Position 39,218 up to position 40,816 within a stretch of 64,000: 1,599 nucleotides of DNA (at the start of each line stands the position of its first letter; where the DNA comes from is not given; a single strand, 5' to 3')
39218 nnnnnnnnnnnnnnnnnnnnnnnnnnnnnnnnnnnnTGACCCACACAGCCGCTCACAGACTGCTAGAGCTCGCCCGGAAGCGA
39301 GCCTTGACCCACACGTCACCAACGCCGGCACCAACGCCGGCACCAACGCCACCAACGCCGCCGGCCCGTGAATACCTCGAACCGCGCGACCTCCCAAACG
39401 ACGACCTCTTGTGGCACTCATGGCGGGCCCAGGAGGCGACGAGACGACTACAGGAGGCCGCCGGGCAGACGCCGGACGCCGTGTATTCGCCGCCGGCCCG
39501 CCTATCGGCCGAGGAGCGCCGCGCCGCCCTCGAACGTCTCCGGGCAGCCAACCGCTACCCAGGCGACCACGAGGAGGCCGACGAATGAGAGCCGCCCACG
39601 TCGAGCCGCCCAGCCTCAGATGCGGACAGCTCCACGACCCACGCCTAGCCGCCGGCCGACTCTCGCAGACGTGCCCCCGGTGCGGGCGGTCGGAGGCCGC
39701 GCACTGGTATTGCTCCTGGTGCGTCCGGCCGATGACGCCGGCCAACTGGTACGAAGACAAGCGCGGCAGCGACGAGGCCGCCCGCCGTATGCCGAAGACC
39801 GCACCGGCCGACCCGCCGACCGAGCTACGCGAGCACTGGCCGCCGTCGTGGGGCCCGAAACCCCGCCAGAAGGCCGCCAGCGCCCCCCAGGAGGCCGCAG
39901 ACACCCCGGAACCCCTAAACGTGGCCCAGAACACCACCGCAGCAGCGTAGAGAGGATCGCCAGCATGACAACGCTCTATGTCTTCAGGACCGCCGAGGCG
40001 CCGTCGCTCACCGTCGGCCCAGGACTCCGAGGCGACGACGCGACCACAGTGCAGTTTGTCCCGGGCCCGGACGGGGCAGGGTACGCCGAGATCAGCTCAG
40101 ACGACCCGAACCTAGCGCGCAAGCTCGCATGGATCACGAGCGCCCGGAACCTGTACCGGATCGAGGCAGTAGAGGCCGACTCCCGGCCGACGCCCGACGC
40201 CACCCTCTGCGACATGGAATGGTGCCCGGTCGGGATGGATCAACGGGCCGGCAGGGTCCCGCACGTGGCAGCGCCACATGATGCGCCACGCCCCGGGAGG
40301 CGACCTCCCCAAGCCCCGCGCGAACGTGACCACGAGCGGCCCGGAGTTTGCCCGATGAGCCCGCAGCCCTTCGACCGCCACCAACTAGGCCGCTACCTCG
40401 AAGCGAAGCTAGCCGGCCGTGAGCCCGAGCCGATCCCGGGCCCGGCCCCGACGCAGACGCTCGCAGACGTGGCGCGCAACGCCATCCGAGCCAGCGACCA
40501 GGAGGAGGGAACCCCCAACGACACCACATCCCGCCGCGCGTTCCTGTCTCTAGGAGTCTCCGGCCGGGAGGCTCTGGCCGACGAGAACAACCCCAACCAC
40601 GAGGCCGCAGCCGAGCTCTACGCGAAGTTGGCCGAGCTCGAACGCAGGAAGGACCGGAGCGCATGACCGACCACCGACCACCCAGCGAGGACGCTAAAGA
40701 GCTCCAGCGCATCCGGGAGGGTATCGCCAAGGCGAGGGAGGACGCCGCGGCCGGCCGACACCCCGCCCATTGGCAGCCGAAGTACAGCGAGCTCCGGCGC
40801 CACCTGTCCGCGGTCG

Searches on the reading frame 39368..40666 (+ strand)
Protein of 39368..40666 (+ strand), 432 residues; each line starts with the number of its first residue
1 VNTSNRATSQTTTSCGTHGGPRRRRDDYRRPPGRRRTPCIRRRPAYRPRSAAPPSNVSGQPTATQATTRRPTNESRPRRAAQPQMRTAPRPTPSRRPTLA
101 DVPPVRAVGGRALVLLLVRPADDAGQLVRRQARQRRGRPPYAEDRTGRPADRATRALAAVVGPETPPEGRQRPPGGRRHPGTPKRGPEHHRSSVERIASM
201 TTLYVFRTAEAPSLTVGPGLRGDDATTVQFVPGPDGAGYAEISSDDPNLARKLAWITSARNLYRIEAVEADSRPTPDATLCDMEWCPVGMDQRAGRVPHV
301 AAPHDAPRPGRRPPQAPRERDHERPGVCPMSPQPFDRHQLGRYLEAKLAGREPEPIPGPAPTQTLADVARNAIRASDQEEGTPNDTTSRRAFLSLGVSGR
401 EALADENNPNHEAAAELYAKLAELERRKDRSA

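Call 6: search_protein_families(library=pfam, proteins=[window:39368-40666:+], max_evalue=0.01)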
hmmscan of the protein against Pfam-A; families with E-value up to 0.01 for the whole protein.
window:39368-40666:+ (432 aa): 0 families

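Call 24: search_protein_families(library=phrogs, proteins=[window:39368-40666:+], max_evalue=0.01)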
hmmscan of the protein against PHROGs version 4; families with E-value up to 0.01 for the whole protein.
window:39368-40666:+ (432 aa): 0 families

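Call 27: search_protein_families(library=ncbifam, proteins=[window:39368-40666:+], max_evalue=0.01)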
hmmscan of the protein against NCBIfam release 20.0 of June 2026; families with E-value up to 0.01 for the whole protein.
window:39368-40666:+ (432 aa): 0 families

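Call 47: search_protein_representatives(protein=window:39368-40666:+)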
Query: 432 residues. Proteins with E-value up to 0.001 (for the whole library): 2; up to 1e-10: 1; up to 1e-30: 1. The best 2 are listed.
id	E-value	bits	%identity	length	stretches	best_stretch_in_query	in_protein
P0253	1.2e-150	518.9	100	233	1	200-432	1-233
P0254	1.2e-04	37.8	49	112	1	203-273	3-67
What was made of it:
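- On Prophage / phage satellite: The largest ORF has no homologs among 1.84 billion representatives (call 47).
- Tried and rejected: An exhaustive HMMER search of the 432-aa ORF found essentially nothing (call 47).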

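Call 57: search_protein_families(library=padloc, proteins=[window:39368-40666:+], max_evalue=0.01)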
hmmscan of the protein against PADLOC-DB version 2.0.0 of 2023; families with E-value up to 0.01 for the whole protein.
window:39368-40666:+ (432 aa): 0 families
